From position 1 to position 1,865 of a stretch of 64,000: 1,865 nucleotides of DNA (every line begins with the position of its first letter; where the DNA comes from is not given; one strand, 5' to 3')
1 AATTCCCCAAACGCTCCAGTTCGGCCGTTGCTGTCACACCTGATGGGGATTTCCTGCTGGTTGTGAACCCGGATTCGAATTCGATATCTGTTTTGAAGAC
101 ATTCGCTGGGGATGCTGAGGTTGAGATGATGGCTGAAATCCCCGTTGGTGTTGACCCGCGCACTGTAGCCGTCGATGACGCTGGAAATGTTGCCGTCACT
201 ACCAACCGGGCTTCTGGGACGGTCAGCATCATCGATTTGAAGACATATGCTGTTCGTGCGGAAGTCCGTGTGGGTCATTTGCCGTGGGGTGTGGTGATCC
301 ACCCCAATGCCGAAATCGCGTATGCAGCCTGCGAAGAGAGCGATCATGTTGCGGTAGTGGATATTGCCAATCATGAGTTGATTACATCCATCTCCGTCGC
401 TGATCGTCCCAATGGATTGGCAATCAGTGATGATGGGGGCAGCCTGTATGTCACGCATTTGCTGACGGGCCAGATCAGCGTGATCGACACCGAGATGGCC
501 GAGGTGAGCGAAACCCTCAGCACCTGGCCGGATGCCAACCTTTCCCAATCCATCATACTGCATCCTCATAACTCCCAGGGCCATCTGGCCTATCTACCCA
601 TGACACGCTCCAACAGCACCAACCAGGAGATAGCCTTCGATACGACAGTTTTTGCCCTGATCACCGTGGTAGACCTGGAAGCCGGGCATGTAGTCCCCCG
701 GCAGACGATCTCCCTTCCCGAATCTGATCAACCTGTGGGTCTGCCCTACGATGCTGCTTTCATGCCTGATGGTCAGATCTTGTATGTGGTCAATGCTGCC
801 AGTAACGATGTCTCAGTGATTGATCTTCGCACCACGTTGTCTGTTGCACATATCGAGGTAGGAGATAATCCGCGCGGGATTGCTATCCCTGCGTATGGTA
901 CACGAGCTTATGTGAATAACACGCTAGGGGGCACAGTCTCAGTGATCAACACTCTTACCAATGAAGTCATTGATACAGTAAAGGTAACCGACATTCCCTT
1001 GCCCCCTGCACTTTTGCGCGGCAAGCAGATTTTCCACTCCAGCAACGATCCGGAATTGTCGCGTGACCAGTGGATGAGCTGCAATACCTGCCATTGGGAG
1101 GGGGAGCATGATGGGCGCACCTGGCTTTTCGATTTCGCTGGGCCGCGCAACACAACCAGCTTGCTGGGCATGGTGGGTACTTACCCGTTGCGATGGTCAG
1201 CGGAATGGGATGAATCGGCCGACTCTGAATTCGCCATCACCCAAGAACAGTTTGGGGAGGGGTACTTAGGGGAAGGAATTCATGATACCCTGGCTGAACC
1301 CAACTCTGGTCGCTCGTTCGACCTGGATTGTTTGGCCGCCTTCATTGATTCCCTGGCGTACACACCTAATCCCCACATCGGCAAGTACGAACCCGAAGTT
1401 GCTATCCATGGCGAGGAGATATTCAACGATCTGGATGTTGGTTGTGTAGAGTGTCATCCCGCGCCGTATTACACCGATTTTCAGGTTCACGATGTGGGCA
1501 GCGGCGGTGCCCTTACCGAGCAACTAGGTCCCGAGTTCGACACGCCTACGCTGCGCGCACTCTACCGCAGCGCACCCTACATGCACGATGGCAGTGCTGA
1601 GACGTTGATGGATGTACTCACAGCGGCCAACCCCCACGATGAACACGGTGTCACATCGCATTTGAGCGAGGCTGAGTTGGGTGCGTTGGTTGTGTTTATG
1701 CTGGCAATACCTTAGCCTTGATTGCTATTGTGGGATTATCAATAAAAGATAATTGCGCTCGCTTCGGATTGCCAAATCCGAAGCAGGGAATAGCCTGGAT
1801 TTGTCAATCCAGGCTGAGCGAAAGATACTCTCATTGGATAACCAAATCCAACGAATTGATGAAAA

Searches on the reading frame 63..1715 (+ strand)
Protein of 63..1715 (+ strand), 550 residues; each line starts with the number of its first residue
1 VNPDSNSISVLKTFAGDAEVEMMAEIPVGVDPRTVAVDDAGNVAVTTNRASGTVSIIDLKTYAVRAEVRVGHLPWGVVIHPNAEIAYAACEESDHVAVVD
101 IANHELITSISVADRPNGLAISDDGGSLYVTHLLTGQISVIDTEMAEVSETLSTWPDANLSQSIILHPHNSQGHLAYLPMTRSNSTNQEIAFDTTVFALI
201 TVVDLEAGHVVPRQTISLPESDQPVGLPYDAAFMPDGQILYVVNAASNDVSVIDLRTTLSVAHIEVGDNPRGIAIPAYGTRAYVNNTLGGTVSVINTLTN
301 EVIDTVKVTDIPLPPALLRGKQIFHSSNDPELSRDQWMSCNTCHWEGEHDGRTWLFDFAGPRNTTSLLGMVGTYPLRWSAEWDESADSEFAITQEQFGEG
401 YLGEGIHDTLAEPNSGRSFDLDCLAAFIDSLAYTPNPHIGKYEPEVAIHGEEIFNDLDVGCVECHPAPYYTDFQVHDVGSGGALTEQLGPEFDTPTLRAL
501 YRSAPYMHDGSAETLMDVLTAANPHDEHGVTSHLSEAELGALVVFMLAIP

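Call 8: search_protein_families(library=pfam, proteins=[window:63-1715:+], max_evalue=0.0001)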
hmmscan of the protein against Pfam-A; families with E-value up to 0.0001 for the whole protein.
window:63-1715:+ (550 aa): 6 families
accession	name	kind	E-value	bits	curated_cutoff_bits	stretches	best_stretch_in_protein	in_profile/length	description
PF10282.15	Lactonase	-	1.1e-10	41.7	21.7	0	113-298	36-221/344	Lactonase, 7-bladed beta-propeller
PF02239.22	Cytochrom_D1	-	9.5e-09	34.7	25.5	0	39-155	2-118/368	Cytochrome D1 heme domain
PF03150.19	CCP_MauG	-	9.7e-08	33.2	25.6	0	320-383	7-68/149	Di-haem cytochrome c peroxidase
PF25174.1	Beta-prop_THOC3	-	4.2e-06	26.4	305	0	35-153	52-168/272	THOC3 beta-propeller domain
PF21783.3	YNCE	-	7.5e-06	25.9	27.1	0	239-307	41-109/339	YNCE-like beta-propeller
PF23414.1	Beta-prop_EML_2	-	2.9e-05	24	90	0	75-148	2-73/266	Echinoderm microtubule-associated protein second beta-propeller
